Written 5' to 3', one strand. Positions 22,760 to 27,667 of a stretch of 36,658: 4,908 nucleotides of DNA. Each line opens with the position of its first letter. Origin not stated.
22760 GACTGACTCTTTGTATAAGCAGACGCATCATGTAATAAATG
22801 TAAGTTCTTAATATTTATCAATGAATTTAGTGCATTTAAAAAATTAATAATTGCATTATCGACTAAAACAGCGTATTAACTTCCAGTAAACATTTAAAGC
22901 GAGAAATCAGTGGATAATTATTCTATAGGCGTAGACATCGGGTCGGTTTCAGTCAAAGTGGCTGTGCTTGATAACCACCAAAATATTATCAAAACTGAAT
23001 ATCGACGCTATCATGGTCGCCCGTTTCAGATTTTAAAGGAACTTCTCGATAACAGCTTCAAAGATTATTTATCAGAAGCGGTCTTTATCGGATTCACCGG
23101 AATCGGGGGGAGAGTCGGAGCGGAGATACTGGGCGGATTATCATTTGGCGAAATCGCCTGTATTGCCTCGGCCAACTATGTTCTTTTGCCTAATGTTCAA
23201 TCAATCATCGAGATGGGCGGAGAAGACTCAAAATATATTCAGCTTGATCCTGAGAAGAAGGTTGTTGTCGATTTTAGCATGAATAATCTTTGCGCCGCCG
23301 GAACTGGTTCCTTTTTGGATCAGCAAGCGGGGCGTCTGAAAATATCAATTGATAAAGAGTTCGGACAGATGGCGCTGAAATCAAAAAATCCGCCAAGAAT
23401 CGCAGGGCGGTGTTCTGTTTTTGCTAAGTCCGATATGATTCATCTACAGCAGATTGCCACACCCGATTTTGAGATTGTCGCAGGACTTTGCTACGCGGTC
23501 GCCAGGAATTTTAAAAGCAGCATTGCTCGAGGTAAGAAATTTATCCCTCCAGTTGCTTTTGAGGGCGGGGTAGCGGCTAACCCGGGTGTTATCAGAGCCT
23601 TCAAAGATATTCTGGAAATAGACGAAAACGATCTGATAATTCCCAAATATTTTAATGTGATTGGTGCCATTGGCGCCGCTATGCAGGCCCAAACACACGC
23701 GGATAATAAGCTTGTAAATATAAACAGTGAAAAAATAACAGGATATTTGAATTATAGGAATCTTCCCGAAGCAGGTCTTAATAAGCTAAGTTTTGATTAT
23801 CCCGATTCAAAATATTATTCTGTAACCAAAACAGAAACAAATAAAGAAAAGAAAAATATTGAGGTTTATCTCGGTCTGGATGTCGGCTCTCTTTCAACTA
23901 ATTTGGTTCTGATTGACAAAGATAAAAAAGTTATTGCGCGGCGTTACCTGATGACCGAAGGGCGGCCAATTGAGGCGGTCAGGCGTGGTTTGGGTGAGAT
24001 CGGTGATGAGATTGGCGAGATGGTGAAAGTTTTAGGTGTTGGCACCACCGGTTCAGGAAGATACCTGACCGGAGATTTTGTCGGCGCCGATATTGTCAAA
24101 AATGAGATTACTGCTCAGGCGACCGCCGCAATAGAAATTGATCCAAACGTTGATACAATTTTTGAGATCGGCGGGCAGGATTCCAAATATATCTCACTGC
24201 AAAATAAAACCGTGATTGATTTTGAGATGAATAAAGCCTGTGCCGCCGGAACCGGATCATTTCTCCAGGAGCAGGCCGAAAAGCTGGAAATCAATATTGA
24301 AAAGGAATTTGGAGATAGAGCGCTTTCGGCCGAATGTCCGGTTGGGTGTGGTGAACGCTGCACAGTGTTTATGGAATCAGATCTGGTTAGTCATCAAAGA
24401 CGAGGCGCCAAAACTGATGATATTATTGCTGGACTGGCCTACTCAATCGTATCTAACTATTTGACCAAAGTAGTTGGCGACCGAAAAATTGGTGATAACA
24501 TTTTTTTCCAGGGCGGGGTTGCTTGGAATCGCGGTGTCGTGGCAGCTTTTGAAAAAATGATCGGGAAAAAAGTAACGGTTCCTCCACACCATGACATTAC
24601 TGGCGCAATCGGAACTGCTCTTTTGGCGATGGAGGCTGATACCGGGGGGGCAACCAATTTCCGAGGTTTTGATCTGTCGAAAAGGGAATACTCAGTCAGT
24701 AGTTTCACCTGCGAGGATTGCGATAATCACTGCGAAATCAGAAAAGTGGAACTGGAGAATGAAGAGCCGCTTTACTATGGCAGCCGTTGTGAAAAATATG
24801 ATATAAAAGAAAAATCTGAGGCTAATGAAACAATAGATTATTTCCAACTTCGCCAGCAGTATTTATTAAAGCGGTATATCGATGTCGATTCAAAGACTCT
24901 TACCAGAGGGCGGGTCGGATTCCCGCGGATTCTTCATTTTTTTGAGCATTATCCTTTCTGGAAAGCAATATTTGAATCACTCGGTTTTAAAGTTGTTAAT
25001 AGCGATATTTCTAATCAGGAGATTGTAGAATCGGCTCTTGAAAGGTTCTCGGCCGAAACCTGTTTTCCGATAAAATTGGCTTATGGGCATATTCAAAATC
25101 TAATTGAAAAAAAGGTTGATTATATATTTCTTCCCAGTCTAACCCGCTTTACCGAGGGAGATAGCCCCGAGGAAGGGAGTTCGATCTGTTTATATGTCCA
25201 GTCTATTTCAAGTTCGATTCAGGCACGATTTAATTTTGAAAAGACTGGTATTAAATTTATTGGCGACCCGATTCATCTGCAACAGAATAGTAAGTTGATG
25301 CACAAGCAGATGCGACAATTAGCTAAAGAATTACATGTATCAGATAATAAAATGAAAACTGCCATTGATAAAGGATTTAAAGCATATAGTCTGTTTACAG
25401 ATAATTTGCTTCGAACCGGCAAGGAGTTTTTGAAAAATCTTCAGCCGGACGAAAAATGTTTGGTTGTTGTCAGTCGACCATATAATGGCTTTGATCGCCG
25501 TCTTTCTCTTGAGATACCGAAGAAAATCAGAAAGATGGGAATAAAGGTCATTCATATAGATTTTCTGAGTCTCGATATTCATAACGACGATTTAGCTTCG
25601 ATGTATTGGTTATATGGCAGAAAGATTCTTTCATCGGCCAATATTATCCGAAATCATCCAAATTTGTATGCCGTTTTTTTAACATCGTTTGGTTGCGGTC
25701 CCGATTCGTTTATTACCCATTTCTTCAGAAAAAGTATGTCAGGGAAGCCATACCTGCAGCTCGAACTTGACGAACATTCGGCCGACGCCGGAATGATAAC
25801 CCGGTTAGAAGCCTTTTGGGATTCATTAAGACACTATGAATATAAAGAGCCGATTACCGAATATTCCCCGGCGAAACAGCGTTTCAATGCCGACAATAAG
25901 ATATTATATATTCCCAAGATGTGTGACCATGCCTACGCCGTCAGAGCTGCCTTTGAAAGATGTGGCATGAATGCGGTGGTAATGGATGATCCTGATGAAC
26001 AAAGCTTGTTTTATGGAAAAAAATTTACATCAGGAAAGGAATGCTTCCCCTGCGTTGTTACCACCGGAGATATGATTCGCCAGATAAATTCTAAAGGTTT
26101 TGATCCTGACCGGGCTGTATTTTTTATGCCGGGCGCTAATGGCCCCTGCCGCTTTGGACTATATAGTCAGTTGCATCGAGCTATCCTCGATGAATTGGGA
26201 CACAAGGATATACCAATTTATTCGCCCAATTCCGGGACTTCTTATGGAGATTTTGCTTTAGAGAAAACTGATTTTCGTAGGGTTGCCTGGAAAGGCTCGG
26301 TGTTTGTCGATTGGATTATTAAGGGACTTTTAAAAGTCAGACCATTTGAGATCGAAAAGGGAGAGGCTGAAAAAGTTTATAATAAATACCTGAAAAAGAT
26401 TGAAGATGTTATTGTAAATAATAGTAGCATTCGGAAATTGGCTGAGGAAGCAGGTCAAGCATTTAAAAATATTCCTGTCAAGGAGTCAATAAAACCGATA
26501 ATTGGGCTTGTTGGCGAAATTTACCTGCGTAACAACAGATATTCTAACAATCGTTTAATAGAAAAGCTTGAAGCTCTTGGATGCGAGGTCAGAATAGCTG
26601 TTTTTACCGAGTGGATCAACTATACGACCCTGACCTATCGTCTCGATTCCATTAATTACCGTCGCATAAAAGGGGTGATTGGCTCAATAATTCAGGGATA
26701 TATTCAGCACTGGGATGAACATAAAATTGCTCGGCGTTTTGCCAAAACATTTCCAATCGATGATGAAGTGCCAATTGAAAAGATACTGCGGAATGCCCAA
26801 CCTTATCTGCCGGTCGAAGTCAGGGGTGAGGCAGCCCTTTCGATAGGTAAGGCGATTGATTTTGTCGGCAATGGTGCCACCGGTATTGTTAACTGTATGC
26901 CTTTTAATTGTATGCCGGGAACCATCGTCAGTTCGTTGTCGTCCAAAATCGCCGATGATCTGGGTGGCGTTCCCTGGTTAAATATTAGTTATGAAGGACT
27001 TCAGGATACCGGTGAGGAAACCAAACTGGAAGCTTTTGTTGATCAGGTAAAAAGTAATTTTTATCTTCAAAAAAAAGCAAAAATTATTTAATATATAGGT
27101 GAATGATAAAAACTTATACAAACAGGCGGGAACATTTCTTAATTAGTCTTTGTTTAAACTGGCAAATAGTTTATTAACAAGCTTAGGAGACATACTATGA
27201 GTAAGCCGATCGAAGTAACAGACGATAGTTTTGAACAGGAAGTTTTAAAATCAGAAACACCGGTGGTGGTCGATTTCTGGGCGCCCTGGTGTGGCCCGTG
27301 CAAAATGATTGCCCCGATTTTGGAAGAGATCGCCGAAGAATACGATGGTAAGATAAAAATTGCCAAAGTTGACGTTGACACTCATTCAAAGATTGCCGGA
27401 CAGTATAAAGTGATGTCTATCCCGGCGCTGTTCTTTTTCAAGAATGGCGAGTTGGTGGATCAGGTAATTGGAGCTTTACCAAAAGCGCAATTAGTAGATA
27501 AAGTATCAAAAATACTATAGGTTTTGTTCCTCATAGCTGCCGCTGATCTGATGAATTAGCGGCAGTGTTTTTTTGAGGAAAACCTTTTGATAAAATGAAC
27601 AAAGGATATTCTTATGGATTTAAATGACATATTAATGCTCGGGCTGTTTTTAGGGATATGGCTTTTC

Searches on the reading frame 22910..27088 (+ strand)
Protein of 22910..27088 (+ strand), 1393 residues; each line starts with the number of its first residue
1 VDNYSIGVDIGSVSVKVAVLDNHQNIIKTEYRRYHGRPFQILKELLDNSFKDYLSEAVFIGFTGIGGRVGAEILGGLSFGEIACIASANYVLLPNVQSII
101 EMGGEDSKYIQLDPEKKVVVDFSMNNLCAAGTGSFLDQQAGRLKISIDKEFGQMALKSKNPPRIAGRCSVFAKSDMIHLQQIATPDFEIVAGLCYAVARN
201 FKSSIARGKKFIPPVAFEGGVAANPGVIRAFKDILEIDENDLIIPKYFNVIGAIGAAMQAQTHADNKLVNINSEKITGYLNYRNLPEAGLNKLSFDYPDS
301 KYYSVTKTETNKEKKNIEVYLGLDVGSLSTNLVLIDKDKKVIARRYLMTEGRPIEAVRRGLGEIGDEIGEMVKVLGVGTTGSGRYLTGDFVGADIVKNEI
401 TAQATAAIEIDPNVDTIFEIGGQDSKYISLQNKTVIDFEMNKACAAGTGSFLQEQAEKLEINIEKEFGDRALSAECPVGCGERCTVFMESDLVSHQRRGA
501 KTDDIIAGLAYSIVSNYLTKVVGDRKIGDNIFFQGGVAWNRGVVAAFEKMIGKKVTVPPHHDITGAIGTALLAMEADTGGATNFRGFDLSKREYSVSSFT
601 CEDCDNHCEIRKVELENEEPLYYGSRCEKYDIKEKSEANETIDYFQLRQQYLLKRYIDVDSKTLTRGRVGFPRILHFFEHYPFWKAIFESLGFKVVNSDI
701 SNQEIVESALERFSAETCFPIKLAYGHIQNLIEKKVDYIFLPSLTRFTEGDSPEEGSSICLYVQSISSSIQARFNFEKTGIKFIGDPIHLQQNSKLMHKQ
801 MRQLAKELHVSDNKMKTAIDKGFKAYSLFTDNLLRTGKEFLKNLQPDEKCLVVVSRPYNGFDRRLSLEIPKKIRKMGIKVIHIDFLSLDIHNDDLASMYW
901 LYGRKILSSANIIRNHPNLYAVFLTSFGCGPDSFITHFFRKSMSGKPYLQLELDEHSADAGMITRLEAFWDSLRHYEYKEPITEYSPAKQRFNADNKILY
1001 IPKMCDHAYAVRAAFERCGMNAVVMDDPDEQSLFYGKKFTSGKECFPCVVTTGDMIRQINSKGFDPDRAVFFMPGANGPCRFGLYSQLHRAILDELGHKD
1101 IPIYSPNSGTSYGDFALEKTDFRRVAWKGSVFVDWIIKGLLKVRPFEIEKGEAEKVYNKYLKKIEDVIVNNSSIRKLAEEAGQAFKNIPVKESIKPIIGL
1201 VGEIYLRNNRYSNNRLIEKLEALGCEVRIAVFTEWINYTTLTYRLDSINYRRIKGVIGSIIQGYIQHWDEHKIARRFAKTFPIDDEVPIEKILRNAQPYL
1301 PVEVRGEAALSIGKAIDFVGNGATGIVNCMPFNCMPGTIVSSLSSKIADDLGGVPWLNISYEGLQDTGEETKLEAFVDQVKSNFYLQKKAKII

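Call 14: search_protein_families(library=pfam, proteins=[window:22910-27088:+], max_evalue=0.001)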
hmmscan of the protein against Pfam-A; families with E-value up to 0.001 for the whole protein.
window:22910-27088:+ (1393 aa): 3 families
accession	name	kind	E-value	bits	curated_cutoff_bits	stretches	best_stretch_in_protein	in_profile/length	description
PF01869.26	BcrAD_BadFG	-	4.7e-74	249.8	31.5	2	321-573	1-271/271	BadF/BadG/BcrA/BcrD ATPase family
PF09989.15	DUF2229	-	1.2e-63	215.1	29.4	1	668-885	1-217/218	CoA enzyme activase uncharacterised domain (DUF2229)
PF02782.22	FGGY_C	-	0.00066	20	27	0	525-574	147-195/198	FGGY family of carbohydrate kinases, C-terminal domain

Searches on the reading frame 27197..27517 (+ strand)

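Call 15: search_protein_families(library=pfam, proteins=[window:27197-27517:+], max_evalue=0.001)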
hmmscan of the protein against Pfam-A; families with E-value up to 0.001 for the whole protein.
window:27197-27517:+ (107 aa): 7 families
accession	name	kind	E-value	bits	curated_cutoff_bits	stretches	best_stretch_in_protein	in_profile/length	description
PF00085.26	Thioredoxin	-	2.6e-36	124.2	23.5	1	5-104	3-102/103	Thioredoxin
PF13098.12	Thioredoxin_2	-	3.5e-09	37.4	27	1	18-101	3-102/104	Thioredoxin-like domain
PF14595.12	Thioredoxin_9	-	9.9e-08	32.4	25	1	5-96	26-119/129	Thioredoxin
PF13905.12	Thioredoxin_8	-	3.1e-07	31.1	27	1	22-62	3-45/94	Thioredoxin-like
PF13192.12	Thioredoxin_3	-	1.2e-05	25.7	24.8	1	30-101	8-72/76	Thioredoxin domain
PF00578.27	AhpC-TSA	-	1.7e-05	25.2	26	1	20-72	25-79/124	AhpC/TSA family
PF07449.17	HyaE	-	0.00018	22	22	1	41-90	49-99/108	Hydrogenase-1 expression protein HyaE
